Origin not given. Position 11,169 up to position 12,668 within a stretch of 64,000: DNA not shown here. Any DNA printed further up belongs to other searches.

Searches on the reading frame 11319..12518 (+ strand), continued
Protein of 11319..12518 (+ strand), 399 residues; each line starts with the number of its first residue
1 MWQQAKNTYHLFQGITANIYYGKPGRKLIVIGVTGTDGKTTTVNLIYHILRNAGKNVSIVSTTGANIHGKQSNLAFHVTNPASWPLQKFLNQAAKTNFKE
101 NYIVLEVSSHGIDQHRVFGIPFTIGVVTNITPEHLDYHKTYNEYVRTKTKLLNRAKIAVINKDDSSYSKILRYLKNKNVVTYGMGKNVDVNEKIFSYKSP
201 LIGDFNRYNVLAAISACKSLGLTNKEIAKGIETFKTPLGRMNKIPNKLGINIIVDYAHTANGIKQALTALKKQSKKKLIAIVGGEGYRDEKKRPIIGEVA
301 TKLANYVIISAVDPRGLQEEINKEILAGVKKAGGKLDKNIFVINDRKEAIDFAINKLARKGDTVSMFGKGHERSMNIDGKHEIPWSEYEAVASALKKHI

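Call 27: search_solved_structures(query=window:11319-12518:+, max_evalue=1e-10, show_alignments=5)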
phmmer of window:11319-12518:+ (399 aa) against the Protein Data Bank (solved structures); distinct sequences matched with E-value up to 1e-10: 20.
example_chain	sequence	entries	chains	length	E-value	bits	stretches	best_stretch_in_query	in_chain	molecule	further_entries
4bub_A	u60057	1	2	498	1.8e-62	214.8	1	11-395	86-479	UDP-N-ACETYLMURAMOYL-L-ALANYL-D-GLUTAMATE--LD-LYSINE LIGASE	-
4c12_A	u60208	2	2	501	3.3e-48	167.8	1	14-386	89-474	UDP-N-ACETYLMURAMOYL-L-ALANYL-D-GLUTAMATE--L-LYSINE LIGASE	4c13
2wtz_A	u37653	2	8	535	2e-46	162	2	201-395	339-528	UDP-N-ACETYLMURAMOYL-L-ALANYL-D-GLUTAMATE--2,6-DIAMINOPIMELATE LIGASE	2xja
8g6p_A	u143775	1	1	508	2.7e-45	158.3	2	16-154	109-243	UDP-N-acetylmuramoyl-L-alanyl-D-glutamate--2,6-diaminopimelate ligase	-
7d27_A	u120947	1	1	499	2.2e-44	155.3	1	27-381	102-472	UDP-N-acetylmuramoyl-L-alanyl-D-glutamate--2,6-diaminopimelate ligase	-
8w9z_N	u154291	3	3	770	1.9e-39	139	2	15-191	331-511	UDP-N-acetylmuramoyl-L-alanyl-D-glutamate--2, 6-diaminopimelate ligase-like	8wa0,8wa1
1e8c_A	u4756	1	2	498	1.1e-38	136.6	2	197-393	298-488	UDP-N-ACETYLMURAMOYLALANYL-D-GLUTAMATE--2,6-DIAMINOPIMELATE LIGASE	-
7b53_A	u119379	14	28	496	1.1e-38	136.5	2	197-393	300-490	UDP-N-acetylmuramoyl-L-alanyl-D-glutamate--2,6-diaminopimelate ligase | UDP-N-acetylmuramoyl-L-alanyl-D-glutamate-2,6-diaminopimelate ligase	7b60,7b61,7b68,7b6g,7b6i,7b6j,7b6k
7b6o_A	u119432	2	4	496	1.1e-38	136.5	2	196-393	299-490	UDP-N-acetylmuramoyl-L-alanyl-D-glutamate-2,6-diaminopimelate ligase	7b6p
8f5d_A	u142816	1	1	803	9.5e-37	130.1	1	13-389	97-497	Multifunctional fusion protein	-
8r5o_Q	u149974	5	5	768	4e-31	111.6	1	16-381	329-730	PAP11 | PAP11, MurE-like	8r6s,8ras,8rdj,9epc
8qma_O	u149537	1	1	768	7e-30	107.5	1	16-381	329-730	PAP11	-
8xzv_J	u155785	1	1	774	5.6e-29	104.6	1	192-383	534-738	MurE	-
6vr8_I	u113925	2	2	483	3.5e-18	69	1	31-309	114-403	Mur ligase middle domain protein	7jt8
7ufp_I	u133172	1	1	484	3.7e-18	68.9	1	31-309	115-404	Mur ligase middle domain protein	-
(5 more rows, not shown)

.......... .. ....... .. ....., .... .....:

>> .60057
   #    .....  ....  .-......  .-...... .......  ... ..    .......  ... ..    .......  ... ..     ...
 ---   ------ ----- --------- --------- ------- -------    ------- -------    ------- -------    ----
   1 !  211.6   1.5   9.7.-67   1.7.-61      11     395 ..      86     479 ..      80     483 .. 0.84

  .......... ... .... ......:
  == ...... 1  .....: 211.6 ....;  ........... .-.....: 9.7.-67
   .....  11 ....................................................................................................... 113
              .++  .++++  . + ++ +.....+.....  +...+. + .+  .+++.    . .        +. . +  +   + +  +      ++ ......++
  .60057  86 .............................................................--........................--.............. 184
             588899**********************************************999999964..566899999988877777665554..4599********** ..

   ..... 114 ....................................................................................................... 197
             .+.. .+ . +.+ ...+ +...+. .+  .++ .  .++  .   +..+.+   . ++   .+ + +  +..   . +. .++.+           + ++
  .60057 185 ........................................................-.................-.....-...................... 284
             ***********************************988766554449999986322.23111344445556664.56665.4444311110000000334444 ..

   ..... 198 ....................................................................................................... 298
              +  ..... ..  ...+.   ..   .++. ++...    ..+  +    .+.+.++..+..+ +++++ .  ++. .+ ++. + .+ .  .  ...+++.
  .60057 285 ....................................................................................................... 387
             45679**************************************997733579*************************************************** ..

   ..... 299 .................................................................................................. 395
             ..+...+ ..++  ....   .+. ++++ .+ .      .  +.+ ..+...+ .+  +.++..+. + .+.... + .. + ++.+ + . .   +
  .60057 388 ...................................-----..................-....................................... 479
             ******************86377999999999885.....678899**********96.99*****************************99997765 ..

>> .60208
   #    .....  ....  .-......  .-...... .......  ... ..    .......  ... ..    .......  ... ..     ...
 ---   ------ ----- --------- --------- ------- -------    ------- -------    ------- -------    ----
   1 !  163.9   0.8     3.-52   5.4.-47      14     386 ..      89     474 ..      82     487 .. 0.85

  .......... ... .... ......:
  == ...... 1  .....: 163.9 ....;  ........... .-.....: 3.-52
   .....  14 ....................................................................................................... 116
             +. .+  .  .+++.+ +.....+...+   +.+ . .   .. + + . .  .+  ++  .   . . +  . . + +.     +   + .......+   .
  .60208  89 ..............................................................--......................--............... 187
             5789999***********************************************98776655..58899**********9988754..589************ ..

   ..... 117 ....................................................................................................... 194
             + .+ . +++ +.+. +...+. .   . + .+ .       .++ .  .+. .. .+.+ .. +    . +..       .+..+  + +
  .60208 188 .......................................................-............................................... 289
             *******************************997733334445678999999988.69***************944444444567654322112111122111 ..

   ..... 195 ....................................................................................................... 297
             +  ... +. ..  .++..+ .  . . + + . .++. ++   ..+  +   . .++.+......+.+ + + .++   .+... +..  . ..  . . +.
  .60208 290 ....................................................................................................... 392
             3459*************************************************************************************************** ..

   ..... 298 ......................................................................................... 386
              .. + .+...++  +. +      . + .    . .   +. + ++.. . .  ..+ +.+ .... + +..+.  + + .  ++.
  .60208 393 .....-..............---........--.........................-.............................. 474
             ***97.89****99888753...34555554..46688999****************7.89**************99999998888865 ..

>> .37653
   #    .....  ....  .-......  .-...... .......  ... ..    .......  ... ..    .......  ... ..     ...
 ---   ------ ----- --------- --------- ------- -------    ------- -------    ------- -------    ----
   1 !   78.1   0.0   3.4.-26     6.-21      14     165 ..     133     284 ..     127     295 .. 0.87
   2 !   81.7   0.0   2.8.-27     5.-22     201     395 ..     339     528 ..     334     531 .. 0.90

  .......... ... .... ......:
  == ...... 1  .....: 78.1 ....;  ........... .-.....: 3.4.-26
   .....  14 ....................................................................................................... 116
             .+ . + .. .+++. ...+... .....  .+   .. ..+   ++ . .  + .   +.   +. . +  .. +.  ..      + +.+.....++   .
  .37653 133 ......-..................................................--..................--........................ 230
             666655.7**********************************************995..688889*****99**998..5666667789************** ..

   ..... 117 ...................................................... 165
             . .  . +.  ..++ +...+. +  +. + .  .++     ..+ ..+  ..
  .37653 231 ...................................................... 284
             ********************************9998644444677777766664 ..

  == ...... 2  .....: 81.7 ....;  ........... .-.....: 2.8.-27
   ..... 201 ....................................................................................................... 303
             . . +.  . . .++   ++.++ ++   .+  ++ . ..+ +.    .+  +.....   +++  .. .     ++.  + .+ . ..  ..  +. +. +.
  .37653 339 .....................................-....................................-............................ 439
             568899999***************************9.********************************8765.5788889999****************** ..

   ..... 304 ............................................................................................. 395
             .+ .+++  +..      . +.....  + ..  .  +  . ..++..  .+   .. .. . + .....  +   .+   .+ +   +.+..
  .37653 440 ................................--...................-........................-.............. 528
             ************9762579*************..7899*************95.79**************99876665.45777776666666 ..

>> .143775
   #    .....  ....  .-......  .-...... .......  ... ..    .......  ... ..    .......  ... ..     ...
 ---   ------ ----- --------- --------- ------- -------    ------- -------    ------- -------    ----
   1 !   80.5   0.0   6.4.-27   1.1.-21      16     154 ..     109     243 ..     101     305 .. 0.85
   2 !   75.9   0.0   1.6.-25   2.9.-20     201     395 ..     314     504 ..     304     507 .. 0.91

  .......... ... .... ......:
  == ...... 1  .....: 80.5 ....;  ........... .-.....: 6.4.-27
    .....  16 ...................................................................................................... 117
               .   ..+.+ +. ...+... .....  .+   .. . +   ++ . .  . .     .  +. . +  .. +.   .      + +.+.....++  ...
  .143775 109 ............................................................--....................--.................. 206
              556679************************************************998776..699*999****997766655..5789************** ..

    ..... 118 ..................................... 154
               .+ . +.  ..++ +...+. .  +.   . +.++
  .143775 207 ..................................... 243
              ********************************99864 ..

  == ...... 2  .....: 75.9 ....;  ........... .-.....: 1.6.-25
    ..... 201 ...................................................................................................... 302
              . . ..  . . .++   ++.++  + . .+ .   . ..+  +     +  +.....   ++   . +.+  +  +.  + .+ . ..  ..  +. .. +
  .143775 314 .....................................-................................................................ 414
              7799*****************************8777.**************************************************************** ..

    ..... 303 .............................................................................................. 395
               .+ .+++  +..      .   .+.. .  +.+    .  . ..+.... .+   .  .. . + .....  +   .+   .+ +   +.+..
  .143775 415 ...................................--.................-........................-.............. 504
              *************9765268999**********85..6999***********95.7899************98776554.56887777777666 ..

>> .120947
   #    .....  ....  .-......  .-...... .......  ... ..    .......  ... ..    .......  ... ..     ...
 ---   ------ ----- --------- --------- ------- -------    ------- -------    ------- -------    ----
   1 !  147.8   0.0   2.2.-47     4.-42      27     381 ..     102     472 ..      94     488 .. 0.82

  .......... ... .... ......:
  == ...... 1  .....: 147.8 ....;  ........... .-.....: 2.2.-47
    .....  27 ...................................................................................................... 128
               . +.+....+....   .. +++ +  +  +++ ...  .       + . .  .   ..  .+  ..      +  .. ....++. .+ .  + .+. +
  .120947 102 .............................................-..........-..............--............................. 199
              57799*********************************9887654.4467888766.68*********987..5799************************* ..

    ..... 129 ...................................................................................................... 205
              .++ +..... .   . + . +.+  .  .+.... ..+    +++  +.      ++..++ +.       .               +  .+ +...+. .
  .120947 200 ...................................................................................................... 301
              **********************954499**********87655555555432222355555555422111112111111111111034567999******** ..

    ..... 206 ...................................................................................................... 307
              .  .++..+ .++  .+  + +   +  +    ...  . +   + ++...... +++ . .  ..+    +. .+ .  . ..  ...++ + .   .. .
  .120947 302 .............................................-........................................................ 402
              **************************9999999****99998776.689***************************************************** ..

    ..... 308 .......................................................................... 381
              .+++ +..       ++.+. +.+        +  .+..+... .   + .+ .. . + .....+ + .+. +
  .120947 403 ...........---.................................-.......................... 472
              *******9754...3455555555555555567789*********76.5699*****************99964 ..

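Call 47: find_related_loci(query=window:11319-12518:+, collection=genome_contigs, flank=10000)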
Query window:11319-12518:+ (399 aa) in genome_contigs; peptide patterns used: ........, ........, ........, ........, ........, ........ (x = any residue, [..] = any of these).
120 stretches matched a pattern; 4 encode a relative of the query (tblastn E <= 1e-3); 4 distinct loci.
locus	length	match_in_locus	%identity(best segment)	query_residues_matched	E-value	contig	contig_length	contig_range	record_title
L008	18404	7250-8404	53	9-395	3e-121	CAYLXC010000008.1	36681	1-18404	MAG TPA_asm: uncultured Gammaproteobacteria bacterium isolate SRP178908_co2_35 genome assembly, contig: NODE_290_length_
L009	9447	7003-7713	27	31-282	2e-16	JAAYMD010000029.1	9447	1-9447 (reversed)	MAG: Mollicutes bacterium isolate AS20ysBPTH_155 33415_AS20, whole genome shotgun sequence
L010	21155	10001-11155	27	22-377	2e-13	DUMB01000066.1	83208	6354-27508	MAG TPA_asm: Clostridiaceae bacterium isolate AS04akNAM_34 44974_AS04, whole genome shotgun sequence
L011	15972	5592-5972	27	14-152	1e-7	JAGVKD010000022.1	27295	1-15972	MAG: Candidatus Babeliales bacterium isolate SW_44 c_000000067060, whole genome shotgun sequence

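Call 48: predict_structure(alignment_id=A1)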
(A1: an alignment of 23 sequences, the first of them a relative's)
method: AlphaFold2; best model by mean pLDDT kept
length: 389 residues; sequences in the alignment: 23
mean_pLDDT: 84.6   pTM: 0.85
mean pLDDT of the five models: 84.6, 82.8, 82.0, 82.0, 81.4
residues with pLDDT >= 90: 213; 70-90: 122; 50-70: 23; < 50: 31
segments of 3 or more residues with pLDDT < 50: 15-38, 383-389
pLDDT, mean of each block of 10 residues (from residue 1): 82 50 37 41 90 92 94 96 96 95 92 89 81 95 94 80 77 84 87 94 93 97 92 81 67 67 95 93 89 95 97 96 97 96 89 86 90 87 43
secondary structure, 60 per line:
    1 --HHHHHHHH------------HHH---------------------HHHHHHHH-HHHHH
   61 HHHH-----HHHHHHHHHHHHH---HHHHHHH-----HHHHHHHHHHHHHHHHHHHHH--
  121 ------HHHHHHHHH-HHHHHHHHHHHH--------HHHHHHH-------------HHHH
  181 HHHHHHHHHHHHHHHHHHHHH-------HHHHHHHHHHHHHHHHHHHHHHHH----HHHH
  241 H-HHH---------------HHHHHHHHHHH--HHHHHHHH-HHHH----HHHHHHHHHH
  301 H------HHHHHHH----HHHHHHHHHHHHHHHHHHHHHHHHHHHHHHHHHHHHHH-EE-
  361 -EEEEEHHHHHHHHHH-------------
elements in order: H3-10 H47-54 H56-64 H70-82 H86-92 H98-118 H127-135 H137-148 H157-163 H177-201 H209-232 H237-241 H261-271 H274-281 H283-286 H291-301 H308-314 H319-356 E362-366 H367-376

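Call 50: fold_search(model_id=the predicted structure, library=pdb)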
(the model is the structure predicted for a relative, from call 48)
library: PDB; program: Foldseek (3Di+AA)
matches with E <= 10: 338; with E <= 0.001: 4
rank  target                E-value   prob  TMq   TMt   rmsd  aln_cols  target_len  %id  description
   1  6f0a_C                4.8e-04  1.00  0.52  0.53   6.5       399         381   12  Crystal structure of human indoleamine 2,3-dioxygenase bound to a triazole inhibitor and alanine molecule. (released 2017-12-27)
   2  6f0a_A                5.9e-04  1.00  0.52  0.53   6.4       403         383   11  Crystal structure of human indoleamine 2,3-dioxygenase bound to a triazole inhibitor and alanine molecule. (released 2017-12-27)
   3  6e46_C                8.6e-04  1.00  0.51  0.53   7.2       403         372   10  CRYSTAL STRUCTURE OF HUMAN INDOLEAMINE 2,3-DIOXYGENASE 1 (IDO1) in complex with ferrous heme and tryptophan (released 2018-11-14)
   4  9dfl_A                9.7e-04  1.00  0.54  0.60   6.4       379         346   15  Crystal structure of PrnB in complex with 3-indolepropionic acid (released 2025-04-16)
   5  5wmu_B                1.2e-03  1.00  0.50  0.51   7.5       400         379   12  Structural Insights into Substrate and Inhibitor Binding Sites in Human Indoleamine 2,3-Dioxygenase I (released 2017-12-06)
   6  6dpr_B                1.3e-03  1.00  0.53  0.55   6.7       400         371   10  Mapping the binding trajectory of a suicide inhibitor in human indoleamine 2,3-dioxygenase 1 (released 2018-11-07)
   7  6e46_D                1.4e-03  1.00  0.55  0.57   6.5       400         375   10  CRYSTAL STRUCTURE OF HUMAN INDOLEAMINE 2,3-DIOXYGENASE 1 (IDO1) in complex with ferrous heme and tryptophan (released 2018-11-14)
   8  9dfi_A                1.5e-03  1.00  0.57  0.62   5.4       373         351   16  Crystal structure of PrnB in complex with Tryptophan (released 2025-04-16)
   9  9esb_B                1.6e-03  1.00  0.50  0.51   8.2       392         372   12  Holo IDO with a bound inhibitor (released 2025-03-05)
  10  9esg_B                1.6e-03  1.00  0.46  0.49   8.0       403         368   12  Holo IDO with a bound inhibitor (released 2025-03-05)
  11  2v7i                  1.7e-03  1.00  0.53  0.59   6.4       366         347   16  PrnB native (released 2007-08-07)
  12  5ek3_B                1.8e-03  1.00  0.47  0.48   7.7       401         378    9  Crystal structure of the indoleamine 2,3-dioxygenagse 1 (IDO1) complexed with NLG919 analogue (released 2015-12-23)
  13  6azv_D                2.0e-03  1.00  0.56  0.59   7.2       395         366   12  IDO1/BMS-978587 crystal structure (released 2018-03-21)
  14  9dfm_A                2.0e-03  1.00  0.57  0.63   5.5       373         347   15  Crystal structure of PrnB in complex with tryptamine (released 2025-04-16)
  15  5whr_B                2.0e-03  1.00  0.55  0.57   6.7       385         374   11  Discovery of a novel and selective IDO-1 inhibitor PF-06840003 and its characterization as a potential clinical candid (released 2017-12-27)
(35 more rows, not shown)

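Call 80: find_related_loci(query=A1, collection=metagenome_contigs, flank=8000)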
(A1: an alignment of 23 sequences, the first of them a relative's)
Query A1 (389 aa) in metagenome_contigs; peptide patterns used: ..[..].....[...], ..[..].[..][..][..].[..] (x = any residue, [..] = any of these).
208 stretches matched a pattern; 4 encode a relative of the query (tblastn E <= 1e-3); 4 distinct loci.
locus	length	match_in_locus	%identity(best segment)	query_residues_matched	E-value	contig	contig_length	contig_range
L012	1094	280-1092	68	1-276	3e-139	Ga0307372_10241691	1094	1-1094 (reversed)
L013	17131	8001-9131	45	7-384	7e-102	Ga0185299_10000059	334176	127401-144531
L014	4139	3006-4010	42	43-389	4e-80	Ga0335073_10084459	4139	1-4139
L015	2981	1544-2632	34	14-388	3e-56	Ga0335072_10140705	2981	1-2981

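Call 87: search_protein_families(library=pfam, proteins=[L003:9470-9946:+], max_evalue=10)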
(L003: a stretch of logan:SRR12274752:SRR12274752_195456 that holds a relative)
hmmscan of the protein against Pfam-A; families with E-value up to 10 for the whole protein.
L003:9470-9946:+ (158 aa): 0 families
